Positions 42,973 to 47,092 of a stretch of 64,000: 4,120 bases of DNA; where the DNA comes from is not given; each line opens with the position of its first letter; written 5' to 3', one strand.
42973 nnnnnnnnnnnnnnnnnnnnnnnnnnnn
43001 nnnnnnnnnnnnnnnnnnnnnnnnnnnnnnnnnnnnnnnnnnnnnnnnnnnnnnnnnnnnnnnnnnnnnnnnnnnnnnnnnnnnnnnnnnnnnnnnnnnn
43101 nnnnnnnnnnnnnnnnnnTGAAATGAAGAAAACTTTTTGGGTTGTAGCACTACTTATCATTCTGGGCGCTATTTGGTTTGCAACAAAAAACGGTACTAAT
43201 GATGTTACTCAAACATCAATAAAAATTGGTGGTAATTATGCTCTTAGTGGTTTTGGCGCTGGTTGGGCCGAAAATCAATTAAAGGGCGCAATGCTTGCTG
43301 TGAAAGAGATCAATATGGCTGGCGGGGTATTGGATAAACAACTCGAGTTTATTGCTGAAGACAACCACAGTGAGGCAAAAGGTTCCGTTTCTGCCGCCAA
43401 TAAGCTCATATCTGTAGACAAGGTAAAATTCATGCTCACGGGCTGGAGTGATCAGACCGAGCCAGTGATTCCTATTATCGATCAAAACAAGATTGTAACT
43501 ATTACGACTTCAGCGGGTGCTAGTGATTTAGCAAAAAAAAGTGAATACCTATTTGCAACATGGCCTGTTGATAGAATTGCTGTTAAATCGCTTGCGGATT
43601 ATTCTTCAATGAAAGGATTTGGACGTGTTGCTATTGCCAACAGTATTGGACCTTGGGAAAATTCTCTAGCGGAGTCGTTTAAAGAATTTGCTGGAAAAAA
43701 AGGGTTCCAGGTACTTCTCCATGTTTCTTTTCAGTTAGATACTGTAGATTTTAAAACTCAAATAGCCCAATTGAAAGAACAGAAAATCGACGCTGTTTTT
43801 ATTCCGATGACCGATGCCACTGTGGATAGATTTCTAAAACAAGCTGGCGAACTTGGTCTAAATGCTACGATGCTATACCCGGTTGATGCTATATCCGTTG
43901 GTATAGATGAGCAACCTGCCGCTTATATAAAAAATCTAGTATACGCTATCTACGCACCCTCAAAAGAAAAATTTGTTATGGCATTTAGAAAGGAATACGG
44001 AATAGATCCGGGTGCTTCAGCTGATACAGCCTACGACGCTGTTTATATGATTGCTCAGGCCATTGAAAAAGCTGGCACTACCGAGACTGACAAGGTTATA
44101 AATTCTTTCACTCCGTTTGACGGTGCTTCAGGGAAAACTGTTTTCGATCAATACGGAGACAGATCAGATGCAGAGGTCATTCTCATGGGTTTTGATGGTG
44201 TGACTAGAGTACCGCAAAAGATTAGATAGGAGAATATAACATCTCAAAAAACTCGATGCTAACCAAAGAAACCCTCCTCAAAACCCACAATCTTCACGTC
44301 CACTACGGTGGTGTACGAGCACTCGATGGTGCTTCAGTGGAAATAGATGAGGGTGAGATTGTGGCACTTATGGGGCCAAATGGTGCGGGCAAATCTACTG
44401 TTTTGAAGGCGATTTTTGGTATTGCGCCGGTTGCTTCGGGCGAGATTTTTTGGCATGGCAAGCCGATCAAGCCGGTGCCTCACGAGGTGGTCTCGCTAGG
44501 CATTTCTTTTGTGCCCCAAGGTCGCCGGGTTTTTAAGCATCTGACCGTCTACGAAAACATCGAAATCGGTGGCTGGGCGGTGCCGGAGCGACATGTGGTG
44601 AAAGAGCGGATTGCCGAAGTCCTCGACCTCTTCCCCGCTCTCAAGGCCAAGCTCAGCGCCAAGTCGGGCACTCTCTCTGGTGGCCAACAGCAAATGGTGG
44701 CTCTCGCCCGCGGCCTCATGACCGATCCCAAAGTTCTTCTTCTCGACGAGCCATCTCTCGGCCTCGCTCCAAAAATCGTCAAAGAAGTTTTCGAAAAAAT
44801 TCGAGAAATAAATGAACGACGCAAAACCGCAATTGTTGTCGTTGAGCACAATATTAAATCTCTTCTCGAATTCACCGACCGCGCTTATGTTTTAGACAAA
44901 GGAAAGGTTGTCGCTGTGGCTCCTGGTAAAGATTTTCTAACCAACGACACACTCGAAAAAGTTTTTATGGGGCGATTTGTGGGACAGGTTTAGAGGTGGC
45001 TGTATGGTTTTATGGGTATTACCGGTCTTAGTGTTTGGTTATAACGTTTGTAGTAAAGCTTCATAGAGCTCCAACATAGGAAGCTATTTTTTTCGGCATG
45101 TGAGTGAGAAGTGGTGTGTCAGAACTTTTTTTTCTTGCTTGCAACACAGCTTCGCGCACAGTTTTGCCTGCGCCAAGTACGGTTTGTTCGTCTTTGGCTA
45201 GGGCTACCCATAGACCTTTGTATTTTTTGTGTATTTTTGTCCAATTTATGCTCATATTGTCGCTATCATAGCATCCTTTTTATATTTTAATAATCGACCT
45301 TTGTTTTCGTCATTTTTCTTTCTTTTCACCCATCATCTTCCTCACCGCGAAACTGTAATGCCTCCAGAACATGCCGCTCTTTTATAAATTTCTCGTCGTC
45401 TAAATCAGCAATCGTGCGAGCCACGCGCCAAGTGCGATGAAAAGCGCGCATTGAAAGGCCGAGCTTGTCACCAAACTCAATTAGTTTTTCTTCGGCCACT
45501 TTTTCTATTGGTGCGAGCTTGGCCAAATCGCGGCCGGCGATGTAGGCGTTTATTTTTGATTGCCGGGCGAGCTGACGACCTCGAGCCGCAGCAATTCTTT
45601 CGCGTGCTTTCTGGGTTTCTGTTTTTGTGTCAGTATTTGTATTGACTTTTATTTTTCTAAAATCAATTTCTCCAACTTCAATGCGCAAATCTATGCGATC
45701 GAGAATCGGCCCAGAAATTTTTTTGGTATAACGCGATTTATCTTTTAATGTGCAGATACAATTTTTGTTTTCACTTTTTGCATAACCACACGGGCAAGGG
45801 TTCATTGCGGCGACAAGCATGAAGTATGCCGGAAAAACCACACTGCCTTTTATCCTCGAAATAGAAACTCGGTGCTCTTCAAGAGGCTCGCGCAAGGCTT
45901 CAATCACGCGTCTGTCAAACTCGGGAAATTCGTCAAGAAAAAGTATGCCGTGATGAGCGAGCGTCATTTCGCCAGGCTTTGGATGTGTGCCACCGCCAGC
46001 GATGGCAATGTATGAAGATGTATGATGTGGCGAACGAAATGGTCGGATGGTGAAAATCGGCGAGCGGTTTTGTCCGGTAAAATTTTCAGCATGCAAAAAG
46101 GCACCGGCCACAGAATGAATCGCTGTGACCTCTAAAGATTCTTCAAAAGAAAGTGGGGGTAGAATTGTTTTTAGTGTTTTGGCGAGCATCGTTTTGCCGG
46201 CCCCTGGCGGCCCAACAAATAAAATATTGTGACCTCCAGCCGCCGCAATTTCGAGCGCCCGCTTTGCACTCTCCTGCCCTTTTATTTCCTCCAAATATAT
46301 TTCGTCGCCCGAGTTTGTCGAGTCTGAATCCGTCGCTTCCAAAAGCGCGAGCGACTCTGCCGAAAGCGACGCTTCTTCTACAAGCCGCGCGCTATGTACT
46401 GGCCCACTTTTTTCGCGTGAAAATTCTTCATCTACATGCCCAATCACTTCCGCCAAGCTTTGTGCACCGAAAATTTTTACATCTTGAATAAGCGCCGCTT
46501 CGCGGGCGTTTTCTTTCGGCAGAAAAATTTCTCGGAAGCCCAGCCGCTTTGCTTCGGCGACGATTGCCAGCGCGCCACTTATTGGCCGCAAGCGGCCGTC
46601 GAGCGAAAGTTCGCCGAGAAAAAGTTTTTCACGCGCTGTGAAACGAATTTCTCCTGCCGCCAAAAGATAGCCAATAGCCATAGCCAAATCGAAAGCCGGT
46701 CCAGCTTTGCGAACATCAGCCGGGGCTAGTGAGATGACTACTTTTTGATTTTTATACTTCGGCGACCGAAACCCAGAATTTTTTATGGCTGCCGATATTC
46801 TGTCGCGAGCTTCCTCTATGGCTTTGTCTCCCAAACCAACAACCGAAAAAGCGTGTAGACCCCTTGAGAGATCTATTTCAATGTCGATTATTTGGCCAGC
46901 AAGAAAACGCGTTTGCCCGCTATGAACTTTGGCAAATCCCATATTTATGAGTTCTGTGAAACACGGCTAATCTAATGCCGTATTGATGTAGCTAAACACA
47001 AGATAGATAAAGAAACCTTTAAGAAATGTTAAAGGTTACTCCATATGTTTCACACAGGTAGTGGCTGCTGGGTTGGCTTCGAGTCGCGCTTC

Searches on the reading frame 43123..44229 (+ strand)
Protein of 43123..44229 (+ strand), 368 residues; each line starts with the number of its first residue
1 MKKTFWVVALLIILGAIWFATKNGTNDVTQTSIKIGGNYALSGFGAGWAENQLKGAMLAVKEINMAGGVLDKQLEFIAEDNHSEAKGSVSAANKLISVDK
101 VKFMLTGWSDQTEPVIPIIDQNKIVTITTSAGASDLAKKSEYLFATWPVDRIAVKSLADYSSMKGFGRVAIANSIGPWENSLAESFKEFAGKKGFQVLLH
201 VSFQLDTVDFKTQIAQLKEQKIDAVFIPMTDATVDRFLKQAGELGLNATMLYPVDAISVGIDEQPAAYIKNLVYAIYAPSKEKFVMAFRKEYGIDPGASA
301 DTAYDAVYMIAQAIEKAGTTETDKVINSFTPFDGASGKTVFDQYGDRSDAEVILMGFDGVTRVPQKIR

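Call 12: search_protein_families(library=pfam, proteins=[window:43123-44229:+])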
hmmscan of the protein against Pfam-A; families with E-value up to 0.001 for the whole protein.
window:43123-44229:+ (368 aa): 3 families
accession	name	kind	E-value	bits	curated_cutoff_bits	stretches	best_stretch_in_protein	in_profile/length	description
PF13458.12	Peripla_BP_6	-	4.7e-51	174.9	31.7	1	32-343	1-324/343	Periplasmic binding protein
PF01094.35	ANF_receptor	-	1.7e-24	87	25.4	1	57-355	7-348/353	Receptor family ligand binding region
PF13433.12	Peripla_BP_5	-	5.8e-24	85.3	27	1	33-328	1-305/363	Periplasmic binding protein domain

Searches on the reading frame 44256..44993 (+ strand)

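Call 12: search_protein_families(library=pfam, proteins=[window:44256-44993:+])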
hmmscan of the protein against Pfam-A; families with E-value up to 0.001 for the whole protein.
window:44256-44993:+ (245 aa): 7 families
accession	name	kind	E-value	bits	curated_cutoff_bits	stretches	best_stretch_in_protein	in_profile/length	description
PF00005.33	ABC_tran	-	1.7e-34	119.8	25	1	23-167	1-136/137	ABC transporter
PF13304.12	AAA_21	-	1.2e-11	45.7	27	2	35-103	1-83/304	AAA domain, putative AbiEii toxin, Type IV TA system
PF02463.25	SMC_N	-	1.5e-06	28.3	40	0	23-54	13-46/220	RecF/RecN/SMC N terminal domain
PF13555.12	AAA_29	-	5.1e-05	23.4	27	1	23-53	12-42/61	P-loop containing region of AAA domain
PF13476.12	AAA_23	-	0.00021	22.4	27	1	16-54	3-40/201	AAA domain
PF13401.12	AAA_22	-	0.00057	20.7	27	0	33-195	5-120/130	AAA domain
PF13481.12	AAA_25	-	0.00088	19.4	27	0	30-79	30-76/195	AAA domain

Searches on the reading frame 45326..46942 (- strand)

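Call 12: search_protein_families(library=pfam, proteins=[window:45326-46942:-])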
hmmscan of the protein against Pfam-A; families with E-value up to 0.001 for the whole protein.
window:45326-46942:- (538 aa): 9 families
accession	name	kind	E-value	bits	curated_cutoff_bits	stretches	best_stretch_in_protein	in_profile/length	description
PF01078.27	Mg_chelatase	-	8.5e-89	296.8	20.3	1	217-427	2-203/207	Magnesium chelatase, subunit ChlI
PF13541.12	ChlI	-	1.2e-38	132.1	27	1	21-145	1-121/121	Subunit ChlI of Mg-chelatase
PF13335.12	Mg_chelatase_C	-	1.3e-22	80.6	26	1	442-532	3-94/94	Magnesium chelatase, subunit ChlI C-terminal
PF07728.20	AAA_5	-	1.3e-10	41.8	22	1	239-384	1-125/139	AAA domain (dynein-related subfamily)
PF00493.29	MCM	-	1.5e-09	37.8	23.3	1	322-392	113-183/224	MCM P-loop domain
PF05362.19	Lon_C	-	8.5e-09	35.7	21.1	1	15-151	39-178/205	Lon protease (S16) C-terminal proteolytic domain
PF00158.32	Sigma54_activat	-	1.5e-05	25.2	20.2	0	317-381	80-142/168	Sigma-54 interaction domain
PF05496.18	RuvB_N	-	0.00013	22.2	27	0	217-257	6-53/159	Holliday junction DNA helicase RuvB P-loop domain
PF00004.35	AAA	-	0.00062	20.7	21.2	0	240-259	1-20/131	ATPase family associated with various cellular activities (AAA)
